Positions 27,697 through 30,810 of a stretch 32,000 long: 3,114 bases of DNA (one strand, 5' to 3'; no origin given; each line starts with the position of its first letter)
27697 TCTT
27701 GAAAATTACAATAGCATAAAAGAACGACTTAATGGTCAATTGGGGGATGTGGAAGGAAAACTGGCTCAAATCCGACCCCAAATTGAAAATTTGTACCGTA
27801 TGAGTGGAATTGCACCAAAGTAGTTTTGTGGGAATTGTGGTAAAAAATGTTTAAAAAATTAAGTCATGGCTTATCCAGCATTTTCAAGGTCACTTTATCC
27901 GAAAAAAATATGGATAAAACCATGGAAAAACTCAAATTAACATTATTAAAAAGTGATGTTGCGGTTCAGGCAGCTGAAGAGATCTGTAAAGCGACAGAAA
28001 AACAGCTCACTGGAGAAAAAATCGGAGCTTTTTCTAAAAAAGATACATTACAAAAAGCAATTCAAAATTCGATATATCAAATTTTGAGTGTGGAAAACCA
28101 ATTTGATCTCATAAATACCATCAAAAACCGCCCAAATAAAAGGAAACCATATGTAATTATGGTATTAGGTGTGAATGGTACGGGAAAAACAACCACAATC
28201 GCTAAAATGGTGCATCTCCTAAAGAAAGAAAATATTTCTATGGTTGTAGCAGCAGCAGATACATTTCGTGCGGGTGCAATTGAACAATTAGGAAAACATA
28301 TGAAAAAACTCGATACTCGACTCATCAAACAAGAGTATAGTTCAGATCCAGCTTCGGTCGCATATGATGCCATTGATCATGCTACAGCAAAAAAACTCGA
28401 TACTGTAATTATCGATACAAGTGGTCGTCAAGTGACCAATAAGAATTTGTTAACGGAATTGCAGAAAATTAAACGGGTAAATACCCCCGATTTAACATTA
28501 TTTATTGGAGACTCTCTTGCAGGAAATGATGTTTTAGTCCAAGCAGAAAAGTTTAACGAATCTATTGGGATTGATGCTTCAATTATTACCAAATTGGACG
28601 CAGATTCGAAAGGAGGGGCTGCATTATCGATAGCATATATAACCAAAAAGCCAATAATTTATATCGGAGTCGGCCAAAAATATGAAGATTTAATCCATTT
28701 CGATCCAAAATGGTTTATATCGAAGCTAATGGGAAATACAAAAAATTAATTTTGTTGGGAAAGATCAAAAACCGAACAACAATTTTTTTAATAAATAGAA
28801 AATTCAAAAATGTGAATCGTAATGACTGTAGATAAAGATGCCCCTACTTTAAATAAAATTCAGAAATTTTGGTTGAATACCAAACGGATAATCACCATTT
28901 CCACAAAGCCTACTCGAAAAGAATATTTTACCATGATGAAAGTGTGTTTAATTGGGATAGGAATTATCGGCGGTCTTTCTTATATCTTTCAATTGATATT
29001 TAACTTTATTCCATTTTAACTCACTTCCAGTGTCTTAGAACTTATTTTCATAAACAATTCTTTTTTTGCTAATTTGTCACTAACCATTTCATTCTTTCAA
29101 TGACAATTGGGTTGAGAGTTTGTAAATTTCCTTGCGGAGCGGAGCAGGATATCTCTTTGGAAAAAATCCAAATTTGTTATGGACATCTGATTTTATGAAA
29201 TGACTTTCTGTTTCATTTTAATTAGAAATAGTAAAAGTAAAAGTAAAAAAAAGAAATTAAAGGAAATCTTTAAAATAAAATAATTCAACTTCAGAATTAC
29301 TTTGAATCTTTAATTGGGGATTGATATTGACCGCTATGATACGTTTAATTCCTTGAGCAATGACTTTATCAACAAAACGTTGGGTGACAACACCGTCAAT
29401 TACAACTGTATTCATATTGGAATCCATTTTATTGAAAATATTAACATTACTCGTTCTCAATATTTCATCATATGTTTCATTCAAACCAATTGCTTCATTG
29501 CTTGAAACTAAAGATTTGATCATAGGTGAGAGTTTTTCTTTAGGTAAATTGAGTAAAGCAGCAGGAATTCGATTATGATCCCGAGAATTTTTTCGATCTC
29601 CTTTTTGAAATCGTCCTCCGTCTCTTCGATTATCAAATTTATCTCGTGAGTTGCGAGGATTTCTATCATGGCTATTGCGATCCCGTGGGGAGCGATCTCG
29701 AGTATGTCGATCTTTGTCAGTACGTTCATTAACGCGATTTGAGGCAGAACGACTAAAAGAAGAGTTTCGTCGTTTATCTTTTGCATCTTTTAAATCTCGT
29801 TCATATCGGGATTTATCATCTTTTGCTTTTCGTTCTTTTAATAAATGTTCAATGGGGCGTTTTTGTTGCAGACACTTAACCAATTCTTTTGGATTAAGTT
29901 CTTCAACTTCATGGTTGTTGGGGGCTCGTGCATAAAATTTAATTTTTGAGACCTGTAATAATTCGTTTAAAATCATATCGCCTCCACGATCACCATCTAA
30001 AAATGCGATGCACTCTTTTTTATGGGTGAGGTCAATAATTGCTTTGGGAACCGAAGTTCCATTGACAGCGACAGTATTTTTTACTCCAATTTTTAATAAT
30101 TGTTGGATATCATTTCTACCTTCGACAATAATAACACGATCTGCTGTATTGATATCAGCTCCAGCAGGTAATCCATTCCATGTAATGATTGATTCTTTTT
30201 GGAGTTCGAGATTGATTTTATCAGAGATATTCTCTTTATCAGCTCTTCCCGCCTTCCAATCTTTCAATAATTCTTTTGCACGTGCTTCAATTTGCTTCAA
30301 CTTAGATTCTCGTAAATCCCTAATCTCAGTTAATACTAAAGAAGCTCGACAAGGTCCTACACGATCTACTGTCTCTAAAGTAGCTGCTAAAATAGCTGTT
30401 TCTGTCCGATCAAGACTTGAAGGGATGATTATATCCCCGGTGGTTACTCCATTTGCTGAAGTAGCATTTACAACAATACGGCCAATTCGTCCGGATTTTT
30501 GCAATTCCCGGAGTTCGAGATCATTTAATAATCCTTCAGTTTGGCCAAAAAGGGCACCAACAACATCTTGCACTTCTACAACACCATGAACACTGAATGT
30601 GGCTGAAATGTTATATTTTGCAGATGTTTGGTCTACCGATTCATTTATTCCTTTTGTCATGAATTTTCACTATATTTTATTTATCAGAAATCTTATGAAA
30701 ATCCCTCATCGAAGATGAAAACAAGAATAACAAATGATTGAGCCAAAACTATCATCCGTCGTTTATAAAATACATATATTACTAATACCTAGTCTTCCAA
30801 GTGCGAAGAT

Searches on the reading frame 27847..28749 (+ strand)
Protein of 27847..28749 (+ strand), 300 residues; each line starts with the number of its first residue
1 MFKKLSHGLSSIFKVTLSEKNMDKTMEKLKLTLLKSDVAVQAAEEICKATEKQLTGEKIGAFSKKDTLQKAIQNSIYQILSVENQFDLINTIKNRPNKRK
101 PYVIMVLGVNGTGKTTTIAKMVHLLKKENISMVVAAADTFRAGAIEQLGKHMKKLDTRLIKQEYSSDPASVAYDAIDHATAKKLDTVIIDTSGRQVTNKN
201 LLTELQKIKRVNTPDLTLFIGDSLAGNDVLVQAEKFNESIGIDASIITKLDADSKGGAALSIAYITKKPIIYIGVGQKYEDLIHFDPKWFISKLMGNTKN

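Call 64: search_protein_families(library=pfam, proteins=[window:27847-28749:+], max_evalue=0.001)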
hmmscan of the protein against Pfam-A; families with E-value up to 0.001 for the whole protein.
window:27847-28749:+ (300 aa): 13 families
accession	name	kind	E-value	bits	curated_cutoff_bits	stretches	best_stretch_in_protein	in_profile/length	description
PF00448.28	SRP54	-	2.8e-72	242.9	22.7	1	101-295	1-195/196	SRP54-type protein, GTPase domain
PF02881.24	SRP54_N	-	4e-11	43.4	22.4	1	5-75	1-74/75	SRP54-type protein, helical bundle domain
PF13604.12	AAA_30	-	3e-06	27.5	27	1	103-222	20-124/191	AAA domain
PF13245.12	AAA_19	-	5.4e-05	23.8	25.1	1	101-222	11-125/134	AAA domain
PF25199.1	nSTAND_NTPase5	-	7.6e-05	23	34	1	71-137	14-78/145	Novel STAND NTPase 5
PF07693.20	KAP_NTPase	-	9.3e-05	22.3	20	1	88-155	8-75/293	KAP family P-loop domain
PF13207.12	AAA_17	-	0.00011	22.9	27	1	107-219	1-107/136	AAA domain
PF06414.18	Zeta_toxin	-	0.00011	22.2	22.3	1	91-191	6-102/199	Zeta toxin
PF13191.12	AAA_16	-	0.00024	22.1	32.6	1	83-165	6-86/167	AAA ATPase domain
PF13401.12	AAA_22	-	0.00037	21.2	27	1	100-206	4-105/130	AAA domain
PF13479.12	AAA_24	-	0.00043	20.6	27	1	101-192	2-73/195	AAA domain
PF05970.20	PIF1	-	0.00046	20.3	25.9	1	83-136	4-58/223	PIF1-like helicase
PF13671.12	AAA_33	-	0.00097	19.9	27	0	103-191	1-77/143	AAA domain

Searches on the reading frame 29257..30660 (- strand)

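Call 64: search_protein_families(library=pfam, proteins=[window:29257-30660:-], max_evalue=0.001)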
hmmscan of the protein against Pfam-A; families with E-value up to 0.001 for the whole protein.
window:29257-30660:- (467 aa): 3 families
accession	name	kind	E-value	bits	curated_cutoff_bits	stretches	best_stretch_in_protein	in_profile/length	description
PF13662.12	Toprim_4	-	9.9e-10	39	25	1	175-236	2-72/85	Toprim domain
PF01751.28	Toprim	-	5.7e-07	30.1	23.1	1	176-243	2-84/96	Toprim domain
PF13155.12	Toprim_2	-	2e-05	25.3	22.1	1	177-239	1-67/88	Toprim-like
